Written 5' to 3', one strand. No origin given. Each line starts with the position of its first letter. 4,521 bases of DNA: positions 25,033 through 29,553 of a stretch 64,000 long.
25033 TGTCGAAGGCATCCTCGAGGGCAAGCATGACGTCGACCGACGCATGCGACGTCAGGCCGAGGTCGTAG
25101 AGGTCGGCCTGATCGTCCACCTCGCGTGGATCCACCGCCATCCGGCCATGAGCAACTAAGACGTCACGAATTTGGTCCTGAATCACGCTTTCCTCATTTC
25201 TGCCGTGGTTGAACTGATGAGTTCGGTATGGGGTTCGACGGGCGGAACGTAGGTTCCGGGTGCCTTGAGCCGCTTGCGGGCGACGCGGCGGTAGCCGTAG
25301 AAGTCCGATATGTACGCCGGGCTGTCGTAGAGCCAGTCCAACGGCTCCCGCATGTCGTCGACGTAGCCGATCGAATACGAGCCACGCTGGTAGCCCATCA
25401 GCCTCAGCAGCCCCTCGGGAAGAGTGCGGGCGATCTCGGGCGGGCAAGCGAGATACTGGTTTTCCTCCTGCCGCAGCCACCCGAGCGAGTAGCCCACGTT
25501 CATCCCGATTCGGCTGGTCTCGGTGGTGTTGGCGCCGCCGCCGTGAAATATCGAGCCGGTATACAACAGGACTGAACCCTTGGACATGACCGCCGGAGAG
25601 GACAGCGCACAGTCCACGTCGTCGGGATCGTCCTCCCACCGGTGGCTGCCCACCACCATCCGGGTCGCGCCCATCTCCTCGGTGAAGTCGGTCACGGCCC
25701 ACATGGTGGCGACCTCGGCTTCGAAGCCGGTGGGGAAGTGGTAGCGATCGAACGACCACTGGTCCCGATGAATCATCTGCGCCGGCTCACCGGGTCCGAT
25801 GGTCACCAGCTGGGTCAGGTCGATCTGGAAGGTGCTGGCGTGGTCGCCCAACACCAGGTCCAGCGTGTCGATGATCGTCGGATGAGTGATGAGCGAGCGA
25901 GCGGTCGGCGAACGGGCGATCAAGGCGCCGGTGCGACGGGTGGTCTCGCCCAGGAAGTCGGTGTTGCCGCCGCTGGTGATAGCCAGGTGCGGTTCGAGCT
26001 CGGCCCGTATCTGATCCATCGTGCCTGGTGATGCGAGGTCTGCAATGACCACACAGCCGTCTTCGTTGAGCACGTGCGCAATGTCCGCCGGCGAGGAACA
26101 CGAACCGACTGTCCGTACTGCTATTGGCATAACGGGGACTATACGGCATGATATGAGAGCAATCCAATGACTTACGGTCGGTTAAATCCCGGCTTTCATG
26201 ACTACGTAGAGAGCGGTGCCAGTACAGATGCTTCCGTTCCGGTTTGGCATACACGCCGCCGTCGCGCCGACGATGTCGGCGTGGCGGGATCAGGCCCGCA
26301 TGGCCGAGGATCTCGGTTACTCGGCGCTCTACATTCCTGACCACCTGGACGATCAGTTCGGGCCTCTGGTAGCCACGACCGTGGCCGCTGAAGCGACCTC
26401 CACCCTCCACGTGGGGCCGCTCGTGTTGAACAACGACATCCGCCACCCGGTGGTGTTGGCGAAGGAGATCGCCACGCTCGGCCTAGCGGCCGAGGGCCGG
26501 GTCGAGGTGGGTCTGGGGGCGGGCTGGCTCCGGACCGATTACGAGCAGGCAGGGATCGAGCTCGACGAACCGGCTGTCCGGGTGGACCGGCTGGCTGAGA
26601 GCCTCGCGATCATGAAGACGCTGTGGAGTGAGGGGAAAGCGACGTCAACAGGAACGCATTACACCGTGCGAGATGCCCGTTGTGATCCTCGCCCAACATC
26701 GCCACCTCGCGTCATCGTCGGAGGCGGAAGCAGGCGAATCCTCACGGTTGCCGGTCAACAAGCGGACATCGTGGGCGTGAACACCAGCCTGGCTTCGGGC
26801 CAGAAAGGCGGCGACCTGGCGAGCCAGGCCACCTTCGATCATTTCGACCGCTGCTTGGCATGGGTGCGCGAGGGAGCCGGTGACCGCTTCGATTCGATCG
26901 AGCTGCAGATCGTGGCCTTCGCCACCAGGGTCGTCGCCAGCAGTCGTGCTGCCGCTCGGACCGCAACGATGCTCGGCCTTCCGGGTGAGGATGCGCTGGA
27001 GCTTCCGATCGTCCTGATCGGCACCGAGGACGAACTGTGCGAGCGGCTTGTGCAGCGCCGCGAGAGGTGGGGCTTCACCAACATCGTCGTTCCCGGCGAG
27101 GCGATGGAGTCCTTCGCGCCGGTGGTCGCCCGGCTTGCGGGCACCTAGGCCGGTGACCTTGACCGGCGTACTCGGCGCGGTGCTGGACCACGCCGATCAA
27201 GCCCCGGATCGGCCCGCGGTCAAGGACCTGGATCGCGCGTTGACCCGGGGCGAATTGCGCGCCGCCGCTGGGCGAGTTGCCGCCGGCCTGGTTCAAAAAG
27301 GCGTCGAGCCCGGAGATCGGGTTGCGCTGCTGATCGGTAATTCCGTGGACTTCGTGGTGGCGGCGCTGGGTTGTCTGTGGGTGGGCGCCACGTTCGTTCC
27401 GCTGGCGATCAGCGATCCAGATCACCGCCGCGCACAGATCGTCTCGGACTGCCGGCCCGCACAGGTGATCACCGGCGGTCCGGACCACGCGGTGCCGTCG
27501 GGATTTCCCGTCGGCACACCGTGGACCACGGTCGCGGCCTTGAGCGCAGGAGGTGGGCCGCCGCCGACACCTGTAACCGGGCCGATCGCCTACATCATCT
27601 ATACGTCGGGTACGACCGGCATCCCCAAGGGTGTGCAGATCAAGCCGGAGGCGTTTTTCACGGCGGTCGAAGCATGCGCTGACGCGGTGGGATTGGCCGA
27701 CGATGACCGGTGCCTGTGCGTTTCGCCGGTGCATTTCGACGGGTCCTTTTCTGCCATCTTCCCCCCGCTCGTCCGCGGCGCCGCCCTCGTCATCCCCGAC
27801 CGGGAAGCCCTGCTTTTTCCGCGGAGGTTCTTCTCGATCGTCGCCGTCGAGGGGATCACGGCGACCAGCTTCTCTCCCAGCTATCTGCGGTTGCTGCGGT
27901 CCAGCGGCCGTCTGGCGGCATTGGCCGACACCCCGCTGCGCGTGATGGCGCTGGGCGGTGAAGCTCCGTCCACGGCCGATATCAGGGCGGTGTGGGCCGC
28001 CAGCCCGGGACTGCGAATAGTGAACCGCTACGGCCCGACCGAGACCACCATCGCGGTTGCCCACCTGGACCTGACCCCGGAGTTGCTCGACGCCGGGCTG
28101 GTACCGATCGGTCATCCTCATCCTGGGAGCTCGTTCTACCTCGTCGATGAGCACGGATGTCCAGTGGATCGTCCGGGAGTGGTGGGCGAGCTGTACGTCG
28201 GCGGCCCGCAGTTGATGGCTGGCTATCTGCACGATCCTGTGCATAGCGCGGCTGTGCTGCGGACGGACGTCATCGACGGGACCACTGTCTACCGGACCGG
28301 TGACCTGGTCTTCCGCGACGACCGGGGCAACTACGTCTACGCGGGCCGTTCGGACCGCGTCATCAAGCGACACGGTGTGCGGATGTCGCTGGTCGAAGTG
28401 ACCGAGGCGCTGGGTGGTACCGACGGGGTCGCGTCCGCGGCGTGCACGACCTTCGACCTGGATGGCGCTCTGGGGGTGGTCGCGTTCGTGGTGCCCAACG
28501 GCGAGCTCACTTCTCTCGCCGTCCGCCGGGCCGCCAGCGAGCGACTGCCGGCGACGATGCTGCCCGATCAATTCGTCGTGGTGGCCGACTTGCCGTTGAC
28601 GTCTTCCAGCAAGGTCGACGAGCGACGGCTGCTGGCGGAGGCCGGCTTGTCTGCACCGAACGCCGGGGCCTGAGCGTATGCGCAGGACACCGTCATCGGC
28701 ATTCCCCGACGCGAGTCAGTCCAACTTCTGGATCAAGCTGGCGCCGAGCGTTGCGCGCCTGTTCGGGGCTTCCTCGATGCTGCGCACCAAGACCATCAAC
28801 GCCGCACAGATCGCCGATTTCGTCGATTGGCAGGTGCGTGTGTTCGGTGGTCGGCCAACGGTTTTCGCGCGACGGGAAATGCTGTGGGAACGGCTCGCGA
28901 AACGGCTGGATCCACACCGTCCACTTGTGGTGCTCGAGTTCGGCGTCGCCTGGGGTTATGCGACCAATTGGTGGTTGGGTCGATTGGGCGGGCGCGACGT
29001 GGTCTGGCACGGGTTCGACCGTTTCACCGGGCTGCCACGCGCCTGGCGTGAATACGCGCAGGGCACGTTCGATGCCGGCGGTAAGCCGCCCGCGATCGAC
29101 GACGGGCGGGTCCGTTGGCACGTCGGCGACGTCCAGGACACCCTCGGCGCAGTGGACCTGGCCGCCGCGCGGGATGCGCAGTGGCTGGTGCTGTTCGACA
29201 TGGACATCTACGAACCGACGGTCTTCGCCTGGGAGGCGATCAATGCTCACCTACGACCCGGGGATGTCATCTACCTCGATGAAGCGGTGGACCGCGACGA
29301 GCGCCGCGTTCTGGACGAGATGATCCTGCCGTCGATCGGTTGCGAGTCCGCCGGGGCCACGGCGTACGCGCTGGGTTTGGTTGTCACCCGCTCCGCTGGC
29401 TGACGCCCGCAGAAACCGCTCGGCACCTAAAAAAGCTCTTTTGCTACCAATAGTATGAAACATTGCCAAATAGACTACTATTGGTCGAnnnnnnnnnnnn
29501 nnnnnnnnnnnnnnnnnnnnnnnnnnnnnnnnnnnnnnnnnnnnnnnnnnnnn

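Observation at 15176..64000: Large accessory glyco-lipopeptide cluster directly after tRNA-Arg(ACG): candidate undescribed pathway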

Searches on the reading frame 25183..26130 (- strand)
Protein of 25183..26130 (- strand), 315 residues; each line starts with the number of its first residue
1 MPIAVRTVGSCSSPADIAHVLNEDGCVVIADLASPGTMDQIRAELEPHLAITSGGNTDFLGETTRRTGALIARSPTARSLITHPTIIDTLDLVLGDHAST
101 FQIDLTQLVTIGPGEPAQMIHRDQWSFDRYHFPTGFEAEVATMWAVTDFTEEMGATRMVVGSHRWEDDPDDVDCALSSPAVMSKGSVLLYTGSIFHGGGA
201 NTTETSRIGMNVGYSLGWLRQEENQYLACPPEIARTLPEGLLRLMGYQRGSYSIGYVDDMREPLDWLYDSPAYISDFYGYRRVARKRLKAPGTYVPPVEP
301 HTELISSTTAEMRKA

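Call 5: search_protein_families(library=pfam, proteins=[window:25183-26130:-], max_evalue=0.001)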
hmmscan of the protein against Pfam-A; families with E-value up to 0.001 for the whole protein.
window:25183-26130:- (315 aa): 1 family
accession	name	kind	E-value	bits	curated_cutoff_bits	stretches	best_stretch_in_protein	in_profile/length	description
PF05721.19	PhyH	-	2e-28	100.6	22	1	22-208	2-212/213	Phytanoyl-CoA dioxygenase (PhyH)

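Call 11: search_protein_families(library=ncbifam, proteins=[window:25183-26130:-], max_evalue=0.001)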
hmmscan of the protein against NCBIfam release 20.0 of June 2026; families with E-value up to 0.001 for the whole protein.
window:25183-26130:- (315 aa): 0 families

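Call 29: search_solved_structures(query=window:25183-26130:-, max_evalue=0.01, show_alignments=2)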
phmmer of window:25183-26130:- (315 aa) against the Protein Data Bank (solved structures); distinct sequences matched with E-value up to 0.01: 42.
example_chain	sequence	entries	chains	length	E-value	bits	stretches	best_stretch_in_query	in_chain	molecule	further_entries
8zyb_E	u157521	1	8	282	5.4e-28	101.4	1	4-248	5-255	DhiD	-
5ybm_A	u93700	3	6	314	3.1e-25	92.4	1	9-249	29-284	PrhA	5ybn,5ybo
5ybp_A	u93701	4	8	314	3.9e-25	92.1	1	9-249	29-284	PrhA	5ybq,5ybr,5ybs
5ybt_A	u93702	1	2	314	4e-25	92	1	9-249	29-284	PrhA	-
9otb_A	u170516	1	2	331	1.4e-24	90.2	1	4-259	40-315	Dioxygenase swnH2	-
9osa_A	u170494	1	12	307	3.3e-23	85.7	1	10-259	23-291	Dioxygenase swnH1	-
7vbq_A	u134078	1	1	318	7.4e-22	81.3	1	2-247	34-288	Fe(II)/(alpha)ketoglutarate-dependent dioxygenase TlxJ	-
5ybl_A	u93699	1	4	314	3.2e-21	79.2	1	12-235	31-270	Multifunctional dioxygenase ausE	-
9wyh_A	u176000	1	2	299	2.4e-20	76.3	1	17-247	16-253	Oxidoreductase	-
5m0t_A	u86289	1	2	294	7.6e-18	68.1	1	12-248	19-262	Alpha-ketoglutarate-dependent non-heme iron oxygenase EasH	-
7eyu_B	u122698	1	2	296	2e-17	66.8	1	15-216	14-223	2-oxoglutarate/Fe(II)-dependent dioxygenase SptF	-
7eyr_C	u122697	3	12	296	2.2e-17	66.6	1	15-216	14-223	2-oxoglutarate/Fe(II)-dependent dioxygenase SptF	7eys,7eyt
7fcb_C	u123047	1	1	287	2.3e-17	66.5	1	15-216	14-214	2-oxoglutarate/Fe(II)-dependent dioxygenase SptF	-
7eyw_C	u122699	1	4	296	3e-17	66.1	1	15-216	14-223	2-oxoglutarate/Fe(II)-dependent dioxygenase SptF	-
5zm2_A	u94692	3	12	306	5.2e-17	65.4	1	6-248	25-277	Dioxygenase andA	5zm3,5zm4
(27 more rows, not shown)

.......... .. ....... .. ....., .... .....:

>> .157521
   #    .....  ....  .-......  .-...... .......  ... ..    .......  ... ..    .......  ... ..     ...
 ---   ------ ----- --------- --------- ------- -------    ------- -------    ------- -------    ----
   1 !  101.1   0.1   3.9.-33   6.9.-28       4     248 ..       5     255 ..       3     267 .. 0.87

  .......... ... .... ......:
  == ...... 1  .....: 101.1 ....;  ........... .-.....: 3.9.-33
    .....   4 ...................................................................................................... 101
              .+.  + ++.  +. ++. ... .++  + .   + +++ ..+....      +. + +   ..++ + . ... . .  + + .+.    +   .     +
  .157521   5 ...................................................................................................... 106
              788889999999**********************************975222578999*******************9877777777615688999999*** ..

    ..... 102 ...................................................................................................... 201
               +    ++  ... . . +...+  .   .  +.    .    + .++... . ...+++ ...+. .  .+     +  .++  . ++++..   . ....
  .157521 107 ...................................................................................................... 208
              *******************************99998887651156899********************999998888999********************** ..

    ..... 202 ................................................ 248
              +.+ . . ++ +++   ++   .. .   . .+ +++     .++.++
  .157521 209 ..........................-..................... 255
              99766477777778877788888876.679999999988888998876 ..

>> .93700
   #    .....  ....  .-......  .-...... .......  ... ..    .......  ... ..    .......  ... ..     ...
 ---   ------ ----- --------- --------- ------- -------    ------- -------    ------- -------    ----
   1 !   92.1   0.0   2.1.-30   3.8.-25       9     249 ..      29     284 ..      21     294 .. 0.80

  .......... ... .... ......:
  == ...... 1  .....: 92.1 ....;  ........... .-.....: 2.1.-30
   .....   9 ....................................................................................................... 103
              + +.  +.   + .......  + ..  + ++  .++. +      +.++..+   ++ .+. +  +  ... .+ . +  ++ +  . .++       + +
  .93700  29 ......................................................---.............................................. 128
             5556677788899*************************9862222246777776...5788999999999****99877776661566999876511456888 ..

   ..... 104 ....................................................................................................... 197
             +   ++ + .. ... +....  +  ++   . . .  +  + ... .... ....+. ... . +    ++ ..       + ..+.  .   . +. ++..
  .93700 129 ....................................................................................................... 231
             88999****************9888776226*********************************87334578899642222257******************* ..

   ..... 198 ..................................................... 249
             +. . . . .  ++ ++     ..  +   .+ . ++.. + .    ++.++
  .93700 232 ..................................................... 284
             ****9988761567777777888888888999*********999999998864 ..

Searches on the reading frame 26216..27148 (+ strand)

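Call 5: search_protein_families(library=pfam, proteins=[window:26216-27148:+], max_evalue=0.001)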
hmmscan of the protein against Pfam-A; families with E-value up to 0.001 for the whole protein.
window:26216-27148:+ (310 aa): 1 family
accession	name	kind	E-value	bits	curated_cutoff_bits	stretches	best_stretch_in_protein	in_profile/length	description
PF00296.26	Bac_luciferase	-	4e-38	132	27.9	1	7-248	8-238/314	Luciferase-like monooxygenase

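Call 11: search_protein_families(library=ncbifam, proteins=[window:26216-27148:+], max_evalue=0.001)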
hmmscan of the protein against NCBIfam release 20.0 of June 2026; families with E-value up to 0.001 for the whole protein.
window:26216-27148:+ (310 aa): 29 families (the best 25 are shown)
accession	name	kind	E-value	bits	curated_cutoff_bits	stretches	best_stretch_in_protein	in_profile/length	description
TIGR03621.1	F420_MSMEG_2516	subfamily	4.3e-88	295.3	213.15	1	8-307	1-294/295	TIGR03621 family F420-dependent LLM class oxidoreductase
TIGR03560.1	F420_Rv1855c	subfamily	1.1e-37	130.1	231.4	1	15-187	7-192/227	TIGR03560 family F420-dependent LLM class oxidoreductase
TIGR03619.1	F420_Rv2161c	subfamily_domain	8.3e-32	110.7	166.9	1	46-224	42-205/247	TIGR03619 family F420-dependent LLM class oxidoreductase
NF002619.0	PRK02271.1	equivalog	1.7e-20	73.6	276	1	23-250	16-225/329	5,10-methylenetetrahydromethanopterin reductase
TIGR04021.1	LLM_DMSO2_sfnG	equivalog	6.4e-20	71.8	382.95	1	45-191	58-205/350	dimethylsulfone monooxygenase SfnG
TIGR03557.1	F420_G6P_family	subfamily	4e-19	68.9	210.4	1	25-186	17-185/316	TIGR03557 family F420-dependent LLM class oxidoreductase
TIGR03564.1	F420_MSMEG_4879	subfamily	5.2e-18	65.6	234.25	1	25-184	3-158/265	TIGR03564 family F420-dependent LLM class oxidoreductase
TIGR03555.1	F420_mer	equivalog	8.1e-18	64.9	348.7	1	24-192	15-179/325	5,10-methylenetetrahydromethanopterin reductase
TIGR03856.1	F420_MSMEG_2906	subfamily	2.3e-15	56.8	243.7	1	12-186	7-174/249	LLM class F420-dependent oxidoreductase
TIGR03612.1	RutA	equivalog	1.5e-14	54.3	498.3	1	77-195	93-218/355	pyrimidine utilization protein A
TIGR04465.1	ArgArg_F420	equivalog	3.4e-13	49.4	470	1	25-184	64-230/364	F420-dependent hydroxymycolic acid dehydrogenase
TIGR03571.1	lucif_BA3436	subfamily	1.6e-12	47.3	303.9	1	13-172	23-191/304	TIGR03571 family LLM class oxidoreductase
TIGR03857.1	F420_MSMEG_2249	hypoth_equivalog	2.1e-12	47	218.4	1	23-190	16-178/329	TIGR03857 family LLM class F420-dependent oxidoreductase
TIGR04020.1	seco_metab_LLM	subfamily_domain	4.4e-12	45.8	244.45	1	24-163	22-163/341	MupA/Atu3671 family FMN-dependent luciferase-like monooxygenase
TIGR03841.1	F420_Rv3093c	subfamily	1.6e-11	44.2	213.65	1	24-198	13-179/298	LLM class F420-dependent oxidoreductase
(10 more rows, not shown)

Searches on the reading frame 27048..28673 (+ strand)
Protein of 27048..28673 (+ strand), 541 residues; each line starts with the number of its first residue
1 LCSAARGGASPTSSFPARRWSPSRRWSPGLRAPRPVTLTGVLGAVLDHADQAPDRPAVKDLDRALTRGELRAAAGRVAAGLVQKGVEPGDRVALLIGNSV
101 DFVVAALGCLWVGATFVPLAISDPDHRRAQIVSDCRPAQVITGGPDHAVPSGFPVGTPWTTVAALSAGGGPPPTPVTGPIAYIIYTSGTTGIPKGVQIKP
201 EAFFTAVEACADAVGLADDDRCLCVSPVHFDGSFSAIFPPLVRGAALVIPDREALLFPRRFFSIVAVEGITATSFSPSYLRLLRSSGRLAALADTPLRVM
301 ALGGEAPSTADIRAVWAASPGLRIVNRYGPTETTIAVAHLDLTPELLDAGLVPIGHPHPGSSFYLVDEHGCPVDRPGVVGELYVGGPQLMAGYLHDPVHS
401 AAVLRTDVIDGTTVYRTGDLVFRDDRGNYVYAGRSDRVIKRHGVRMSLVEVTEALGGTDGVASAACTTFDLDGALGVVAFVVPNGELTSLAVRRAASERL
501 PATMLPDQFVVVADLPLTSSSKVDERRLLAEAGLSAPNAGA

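Call 5: search_protein_families(library=pfam, proteins=[window:27048-28673:+], max_evalue=0.001)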
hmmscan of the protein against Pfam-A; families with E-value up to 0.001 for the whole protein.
window:27048-28673:+ (541 aa): 2 families
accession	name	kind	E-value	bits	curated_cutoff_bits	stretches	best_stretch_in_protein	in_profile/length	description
PF00501.34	AMP-binding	-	2.1e-74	251.1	29.9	1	48-394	4-384/384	AMP-binding enzyme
PF13193.12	AMP-binding_C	-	2.8e-07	31.8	24.5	1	450-522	1-76/76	AMP-binding enzyme C-terminal domain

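Call 11: search_protein_families(library=ncbifam, proteins=[window:27048-28673:+], max_evalue=0.001)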
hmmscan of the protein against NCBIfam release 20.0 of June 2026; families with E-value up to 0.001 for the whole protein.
window:27048-28673:+ (541 aa): 105 families (the best 25 are shown)
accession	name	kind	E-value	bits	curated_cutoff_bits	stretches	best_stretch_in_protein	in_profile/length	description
TIGR01733.1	AA-adenyl-dom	subfamily_domain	2e-92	310.1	317.4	1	68-465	3-408/409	amino acid adenylation domain-containing protein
NF038078.1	NRPS_MxcG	equivalog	3.4e-75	253.3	2300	1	33-529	450-957/1442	myxochelin non-ribosomal peptide synthetase MxcG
NF004282.0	PRK05691.1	subfamily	2.5e-63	213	4090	1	44-528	1136-1622/4334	non-ribosomal peptide synthase/polyketide synthase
NF041803.1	NRPS_SolG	exception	1.6e-62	211.4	2200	1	51-528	573-1070/1163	solanimycin non-ribosomal peptide synthetase SolG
NF003417.0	PRK04813.1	subfamily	3.9e-61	207.1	476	1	42-531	6-502/505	D-alanine--poly(phosphoribitol) ligase subunit DltA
TIGR01734.1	D-ala-DACP-lig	equivalog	6.3e-59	199.9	559.85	1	42-531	3-501/504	D-alanine--poly(phosphoribitol) ligase subunit DltA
NF047350.1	aureusi_NRPS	equivalog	7.3e-59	198.9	2500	1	49-528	423-891/2373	aureusimine non-ribosomal peptide synthetase AusA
NF004837.0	PRK06187.1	subfamily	2.8e-54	184.3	476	2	180-528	172-518/531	long-chain-fatty-acid--CoA ligase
NF007605.2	PRK10252.1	equivalog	9.1e-54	182.4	2400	1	43-528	458-957/1292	enterobactin non-ribosomal peptide synthetase EntF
TIGR03098.1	ligase_PEP_1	hypoth_equivalog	2.1e-48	165.1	592.35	2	159-528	145-514/517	acyl-CoA ligase (AMP-forming), exosortase A system-associated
NF004808.0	PRK06155.1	equivalog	3.8e-47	160.8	722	2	176-535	178-524/542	ATP-dependent acyl-CoA ligase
NF005858.0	PRK07787.1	subfamily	3.6e-45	154.3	575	1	50-529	12-469/471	acyl-CoA synthetase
NF004814.0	PRK06164.1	equivalog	1.6e-42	145.8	677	2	182-521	185-516/540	acyl-CoA synthetase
NF006572.0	PRK09088.1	equivalog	5.7e-42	144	696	1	48-528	10-483/491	acyl-CoA synthetase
NF005801.1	PRK07656.1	equivalog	6.9e-41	140.4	657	2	180-528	166-499/500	FadD3 family acyl-CoA ligase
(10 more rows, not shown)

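Call 61: search_solved_structures(query=window:27150-28673:+, max_evalue=1e-20)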
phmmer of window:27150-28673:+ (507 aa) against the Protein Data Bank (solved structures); distinct sequences matched with E-value up to 1e-20: 107 (the best 60 are shown).
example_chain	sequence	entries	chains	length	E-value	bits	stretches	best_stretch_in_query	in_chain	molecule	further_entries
6mfy_A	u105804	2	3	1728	6.1e-101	341.8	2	10-496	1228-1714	Linear gramicidin synthase subunit A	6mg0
6mfz_A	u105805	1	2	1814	8.3e-101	341.4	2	10-495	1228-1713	Linear gramicidin synthase subunit A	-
9be3_A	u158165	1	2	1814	8.3e-101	341.4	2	10-495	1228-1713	Linear gramicidin synthase subunit A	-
9be4_A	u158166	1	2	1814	8.3e-101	341.4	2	10-495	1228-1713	Linear gramicidin synthase subunit A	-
9meh_A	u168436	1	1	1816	8.3e-101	341.4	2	10-495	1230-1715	Linear gramicidin synthase subunit A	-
8xjz_C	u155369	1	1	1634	3.7e-82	279.8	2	6-493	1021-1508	Peptide synthetase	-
5u89_A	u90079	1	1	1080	1.4e-62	215.3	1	14-496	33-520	Amino acid adenylation domain protein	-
6ea3_B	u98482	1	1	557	2.8e-58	201.1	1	17-490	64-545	adenylation domain of Fuscachelin synthetase component H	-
5jjp_A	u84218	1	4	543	1.1e-54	189.2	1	17-495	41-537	Nonribosomal peptide synthase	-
8yyr_A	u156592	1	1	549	1.9e-54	188.5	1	12-495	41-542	Putative ATP-dependent b-aminoacyl-ACP synthetase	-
7dq5_A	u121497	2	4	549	8.3e-54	186.3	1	12-495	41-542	Putative ATP-dependent b-aminoacyl-ACP synthetase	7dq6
3vnq_A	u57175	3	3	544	1.1e-53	186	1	14-492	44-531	NRPS adenylation protein CytC1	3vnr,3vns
8yyq_A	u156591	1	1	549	2.2e-53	184.9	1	12-495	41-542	Putative ATP-dependent b-aminoacyl-ACP synthetase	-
6m01_A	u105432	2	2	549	1.2e-52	182.5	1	12-495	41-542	Putative ATP-dependent b-aminoacyl-ACP synthetase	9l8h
5jjq_A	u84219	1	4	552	3.5e-52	181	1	15-495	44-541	AMP-dependent synthetase and ligase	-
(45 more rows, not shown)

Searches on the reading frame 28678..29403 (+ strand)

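Call 6: search_protein_families(library=pfam, proteins=[window:28678-29403:+], max_evalue=0.001)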
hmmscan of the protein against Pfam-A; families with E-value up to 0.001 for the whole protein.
window:28678-29403:+ (241 aa): 1 family
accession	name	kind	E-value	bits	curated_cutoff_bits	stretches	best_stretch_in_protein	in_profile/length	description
PF13578.12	Methyltransf_24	-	0.00011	23.5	26.3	1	86-202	1-104/105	Methyltransferase domain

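Call 12: search_protein_families(library=ncbifam, proteins=[window:28678-29403:+], max_evalue=0.001)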
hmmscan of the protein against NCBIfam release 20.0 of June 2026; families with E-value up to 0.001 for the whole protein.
window:28678-29403:+ (241 aa): 0 families
